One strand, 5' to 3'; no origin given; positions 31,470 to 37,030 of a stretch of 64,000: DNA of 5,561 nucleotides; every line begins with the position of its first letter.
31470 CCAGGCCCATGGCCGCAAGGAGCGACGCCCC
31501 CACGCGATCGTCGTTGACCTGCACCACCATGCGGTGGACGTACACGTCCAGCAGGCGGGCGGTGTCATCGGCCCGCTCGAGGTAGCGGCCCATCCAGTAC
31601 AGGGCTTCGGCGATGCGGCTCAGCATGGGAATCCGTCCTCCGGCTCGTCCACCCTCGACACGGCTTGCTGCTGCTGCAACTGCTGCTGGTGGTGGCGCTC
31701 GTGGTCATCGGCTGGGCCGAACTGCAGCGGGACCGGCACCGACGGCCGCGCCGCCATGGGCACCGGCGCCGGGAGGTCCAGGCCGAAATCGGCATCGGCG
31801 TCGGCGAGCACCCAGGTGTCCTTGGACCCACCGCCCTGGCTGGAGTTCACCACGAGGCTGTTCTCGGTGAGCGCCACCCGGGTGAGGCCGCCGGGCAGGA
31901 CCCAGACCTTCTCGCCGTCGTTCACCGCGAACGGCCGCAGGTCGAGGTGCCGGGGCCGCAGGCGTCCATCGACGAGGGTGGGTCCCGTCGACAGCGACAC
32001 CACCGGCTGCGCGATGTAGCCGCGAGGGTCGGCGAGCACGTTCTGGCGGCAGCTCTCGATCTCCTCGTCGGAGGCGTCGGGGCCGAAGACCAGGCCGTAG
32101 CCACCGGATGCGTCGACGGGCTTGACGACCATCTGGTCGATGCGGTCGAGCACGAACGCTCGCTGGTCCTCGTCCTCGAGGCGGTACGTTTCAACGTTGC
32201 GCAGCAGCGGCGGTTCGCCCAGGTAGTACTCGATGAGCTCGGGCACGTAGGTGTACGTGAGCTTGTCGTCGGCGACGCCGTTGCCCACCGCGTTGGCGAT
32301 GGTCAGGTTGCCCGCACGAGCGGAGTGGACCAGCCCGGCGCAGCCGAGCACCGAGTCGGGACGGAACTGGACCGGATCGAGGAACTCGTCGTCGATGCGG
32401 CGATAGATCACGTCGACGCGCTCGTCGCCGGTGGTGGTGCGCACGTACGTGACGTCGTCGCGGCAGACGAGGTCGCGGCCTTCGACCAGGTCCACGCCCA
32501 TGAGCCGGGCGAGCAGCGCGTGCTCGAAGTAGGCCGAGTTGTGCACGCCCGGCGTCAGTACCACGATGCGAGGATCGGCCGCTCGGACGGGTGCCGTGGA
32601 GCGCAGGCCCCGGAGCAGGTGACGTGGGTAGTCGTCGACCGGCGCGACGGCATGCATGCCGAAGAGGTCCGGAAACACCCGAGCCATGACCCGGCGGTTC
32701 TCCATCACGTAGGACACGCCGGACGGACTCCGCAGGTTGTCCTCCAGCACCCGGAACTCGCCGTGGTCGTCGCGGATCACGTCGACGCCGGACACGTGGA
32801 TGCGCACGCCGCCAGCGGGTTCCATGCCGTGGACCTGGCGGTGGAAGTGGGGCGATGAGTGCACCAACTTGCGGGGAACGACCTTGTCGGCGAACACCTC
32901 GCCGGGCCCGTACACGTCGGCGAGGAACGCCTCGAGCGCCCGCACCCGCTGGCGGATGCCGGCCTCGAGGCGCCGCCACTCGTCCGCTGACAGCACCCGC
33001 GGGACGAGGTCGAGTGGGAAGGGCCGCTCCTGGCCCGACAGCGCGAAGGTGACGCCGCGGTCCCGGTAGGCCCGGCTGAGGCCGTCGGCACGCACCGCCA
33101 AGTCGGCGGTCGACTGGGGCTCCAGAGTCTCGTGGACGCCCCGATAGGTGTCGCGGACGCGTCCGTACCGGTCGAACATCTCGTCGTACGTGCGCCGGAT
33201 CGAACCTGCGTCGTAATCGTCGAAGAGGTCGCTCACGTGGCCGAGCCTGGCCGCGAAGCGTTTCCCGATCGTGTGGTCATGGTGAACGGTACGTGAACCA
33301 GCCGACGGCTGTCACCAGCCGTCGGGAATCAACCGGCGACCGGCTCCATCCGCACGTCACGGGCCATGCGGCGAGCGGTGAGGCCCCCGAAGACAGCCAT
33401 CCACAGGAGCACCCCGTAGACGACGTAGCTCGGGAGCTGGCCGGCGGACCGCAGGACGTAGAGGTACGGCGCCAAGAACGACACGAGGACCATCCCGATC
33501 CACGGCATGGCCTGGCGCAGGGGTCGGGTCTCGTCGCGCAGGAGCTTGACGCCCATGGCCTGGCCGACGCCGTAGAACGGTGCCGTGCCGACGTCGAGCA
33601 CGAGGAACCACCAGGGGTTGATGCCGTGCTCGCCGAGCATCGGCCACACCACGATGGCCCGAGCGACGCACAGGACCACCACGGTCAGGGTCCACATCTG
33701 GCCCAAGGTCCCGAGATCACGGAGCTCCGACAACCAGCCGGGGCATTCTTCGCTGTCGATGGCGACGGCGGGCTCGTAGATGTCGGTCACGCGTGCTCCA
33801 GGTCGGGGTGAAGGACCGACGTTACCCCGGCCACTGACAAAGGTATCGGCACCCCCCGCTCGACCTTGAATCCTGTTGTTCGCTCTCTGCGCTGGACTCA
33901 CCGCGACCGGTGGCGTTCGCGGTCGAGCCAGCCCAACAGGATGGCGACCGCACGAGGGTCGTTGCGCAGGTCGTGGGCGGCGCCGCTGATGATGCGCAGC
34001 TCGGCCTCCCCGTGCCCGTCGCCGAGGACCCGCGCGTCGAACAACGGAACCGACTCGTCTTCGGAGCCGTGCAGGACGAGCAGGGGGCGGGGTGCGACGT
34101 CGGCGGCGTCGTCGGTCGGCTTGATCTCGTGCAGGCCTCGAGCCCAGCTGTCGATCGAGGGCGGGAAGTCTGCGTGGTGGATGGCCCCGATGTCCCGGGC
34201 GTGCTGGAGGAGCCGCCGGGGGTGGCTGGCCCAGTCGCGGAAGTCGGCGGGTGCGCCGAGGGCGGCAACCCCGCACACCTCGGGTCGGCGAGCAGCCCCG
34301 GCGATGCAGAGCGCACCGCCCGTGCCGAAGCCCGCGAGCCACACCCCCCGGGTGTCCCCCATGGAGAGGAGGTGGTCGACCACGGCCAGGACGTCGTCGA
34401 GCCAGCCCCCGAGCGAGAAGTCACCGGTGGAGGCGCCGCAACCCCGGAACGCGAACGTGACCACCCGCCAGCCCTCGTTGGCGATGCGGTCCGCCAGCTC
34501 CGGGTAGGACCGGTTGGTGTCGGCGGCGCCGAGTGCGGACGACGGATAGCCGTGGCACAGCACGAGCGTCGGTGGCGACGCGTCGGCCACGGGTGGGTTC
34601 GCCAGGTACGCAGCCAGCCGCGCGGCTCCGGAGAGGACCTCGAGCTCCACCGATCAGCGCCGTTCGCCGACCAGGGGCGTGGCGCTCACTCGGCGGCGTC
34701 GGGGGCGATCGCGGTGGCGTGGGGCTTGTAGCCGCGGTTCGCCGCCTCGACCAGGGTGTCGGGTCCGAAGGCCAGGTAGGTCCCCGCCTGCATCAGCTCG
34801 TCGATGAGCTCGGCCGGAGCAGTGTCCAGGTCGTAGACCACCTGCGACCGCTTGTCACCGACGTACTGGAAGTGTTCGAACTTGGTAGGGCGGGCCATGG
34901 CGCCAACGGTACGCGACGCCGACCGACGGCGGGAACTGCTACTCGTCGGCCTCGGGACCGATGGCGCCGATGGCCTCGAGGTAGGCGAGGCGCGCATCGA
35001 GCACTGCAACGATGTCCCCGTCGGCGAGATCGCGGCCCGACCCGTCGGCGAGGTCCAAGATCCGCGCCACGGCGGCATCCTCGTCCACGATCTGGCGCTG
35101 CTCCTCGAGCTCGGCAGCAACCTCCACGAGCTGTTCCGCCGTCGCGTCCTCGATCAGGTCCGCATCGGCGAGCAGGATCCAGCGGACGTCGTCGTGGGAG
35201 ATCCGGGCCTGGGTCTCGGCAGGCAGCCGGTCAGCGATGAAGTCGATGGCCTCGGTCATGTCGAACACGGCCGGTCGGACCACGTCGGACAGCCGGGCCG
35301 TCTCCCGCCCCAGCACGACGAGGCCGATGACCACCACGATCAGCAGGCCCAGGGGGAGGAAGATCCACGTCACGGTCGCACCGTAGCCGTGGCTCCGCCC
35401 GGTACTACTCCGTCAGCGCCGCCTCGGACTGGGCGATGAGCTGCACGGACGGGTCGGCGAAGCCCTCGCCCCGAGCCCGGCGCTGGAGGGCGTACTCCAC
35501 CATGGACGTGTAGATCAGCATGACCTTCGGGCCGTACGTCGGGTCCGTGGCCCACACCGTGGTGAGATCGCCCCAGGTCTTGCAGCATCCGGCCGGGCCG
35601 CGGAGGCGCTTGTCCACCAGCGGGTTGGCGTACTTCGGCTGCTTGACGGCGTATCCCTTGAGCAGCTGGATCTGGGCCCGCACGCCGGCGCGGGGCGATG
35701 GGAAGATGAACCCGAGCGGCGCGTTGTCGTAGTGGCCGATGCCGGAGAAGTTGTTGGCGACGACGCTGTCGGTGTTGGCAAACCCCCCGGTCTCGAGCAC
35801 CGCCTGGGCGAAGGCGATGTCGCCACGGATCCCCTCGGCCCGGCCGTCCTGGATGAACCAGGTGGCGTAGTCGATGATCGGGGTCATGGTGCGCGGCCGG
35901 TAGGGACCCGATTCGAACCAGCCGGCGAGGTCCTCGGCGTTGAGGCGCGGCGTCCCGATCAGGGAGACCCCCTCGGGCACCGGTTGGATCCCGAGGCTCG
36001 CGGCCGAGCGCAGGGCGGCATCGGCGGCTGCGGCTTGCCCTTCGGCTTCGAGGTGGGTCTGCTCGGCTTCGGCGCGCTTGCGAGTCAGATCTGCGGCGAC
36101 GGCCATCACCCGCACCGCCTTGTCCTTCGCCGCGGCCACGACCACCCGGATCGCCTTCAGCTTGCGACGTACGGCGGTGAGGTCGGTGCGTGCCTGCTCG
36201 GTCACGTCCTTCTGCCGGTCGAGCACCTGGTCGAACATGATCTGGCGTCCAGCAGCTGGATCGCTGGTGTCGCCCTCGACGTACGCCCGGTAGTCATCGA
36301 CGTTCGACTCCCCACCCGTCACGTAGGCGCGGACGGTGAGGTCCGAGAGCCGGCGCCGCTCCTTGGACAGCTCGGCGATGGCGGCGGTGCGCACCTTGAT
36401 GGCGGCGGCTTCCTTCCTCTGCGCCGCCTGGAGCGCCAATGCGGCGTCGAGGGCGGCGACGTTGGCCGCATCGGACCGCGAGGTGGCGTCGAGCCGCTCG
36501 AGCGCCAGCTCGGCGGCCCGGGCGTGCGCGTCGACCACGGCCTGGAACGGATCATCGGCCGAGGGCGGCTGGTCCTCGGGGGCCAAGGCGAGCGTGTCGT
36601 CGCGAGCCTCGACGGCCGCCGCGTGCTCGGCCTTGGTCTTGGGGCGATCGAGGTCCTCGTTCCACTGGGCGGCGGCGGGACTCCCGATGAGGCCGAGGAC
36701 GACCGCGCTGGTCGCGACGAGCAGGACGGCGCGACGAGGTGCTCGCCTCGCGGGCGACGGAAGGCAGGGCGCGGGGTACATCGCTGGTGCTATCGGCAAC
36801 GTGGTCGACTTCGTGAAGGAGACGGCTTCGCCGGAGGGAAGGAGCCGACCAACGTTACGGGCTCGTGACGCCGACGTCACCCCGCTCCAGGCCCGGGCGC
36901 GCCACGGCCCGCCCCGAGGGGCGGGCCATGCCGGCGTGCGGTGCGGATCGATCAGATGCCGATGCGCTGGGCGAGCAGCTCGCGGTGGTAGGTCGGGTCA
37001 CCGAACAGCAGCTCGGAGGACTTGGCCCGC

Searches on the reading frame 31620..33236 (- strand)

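Call 77: search_protein_families(library=pfam, max_evalue=0.00001, proteins=[window:31620-33236:-])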
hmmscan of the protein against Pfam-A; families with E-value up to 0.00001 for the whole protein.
window:31620-33236:- (538 aa): 2 families
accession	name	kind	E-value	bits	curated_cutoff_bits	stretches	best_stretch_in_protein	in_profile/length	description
PF14403.11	CP_ATPgrasp_2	-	8.3e-161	535.5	32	1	79-455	1-374/374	Circularly permuted ATP-grasp type 2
PF04174.18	CP_ATPgrasp_1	-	8.2e-150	498.8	23.1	1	79-410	1-332/332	A circularly permuted ATPgrasp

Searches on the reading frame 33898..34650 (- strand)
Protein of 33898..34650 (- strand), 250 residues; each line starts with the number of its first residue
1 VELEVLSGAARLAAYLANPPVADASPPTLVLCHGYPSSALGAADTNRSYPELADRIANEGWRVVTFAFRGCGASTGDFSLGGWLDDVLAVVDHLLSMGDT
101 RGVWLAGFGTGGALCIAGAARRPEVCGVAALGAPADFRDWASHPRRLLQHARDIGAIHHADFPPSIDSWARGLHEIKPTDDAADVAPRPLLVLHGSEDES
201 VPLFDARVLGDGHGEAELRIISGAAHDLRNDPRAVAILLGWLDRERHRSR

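Call 77: search_protein_families(library=pfam, max_evalue=0.00001, proteins=[window:33898-34650:-])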
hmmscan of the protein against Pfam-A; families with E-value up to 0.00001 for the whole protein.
window:33898-34650:- (250 aa): 2 families
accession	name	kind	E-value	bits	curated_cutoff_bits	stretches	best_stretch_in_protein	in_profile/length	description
PF12146.15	Hydrolase_4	-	8.8e-13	48.5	27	1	41-135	12-110/239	Serine aminopeptidase, S33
PF00561.26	Abhydrolase_1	-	2.5e-10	40.9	25.8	1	27-150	1-122/245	alpha/beta hydrolase fold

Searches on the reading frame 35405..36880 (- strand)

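Call 77: search_protein_families(library=pfam, max_evalue=0.00001, proteins=[window:35405-36880:-])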
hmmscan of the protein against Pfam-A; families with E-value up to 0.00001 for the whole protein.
window:35405-36880:- (491 aa): 1 family
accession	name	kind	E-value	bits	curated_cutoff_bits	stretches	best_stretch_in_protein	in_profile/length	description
PF01832.25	Glucosaminidase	-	1.2e-11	45.8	30.2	1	341-459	3-120/123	Mannosyl-glycoprotein endo-beta-N-acetylglucosaminidase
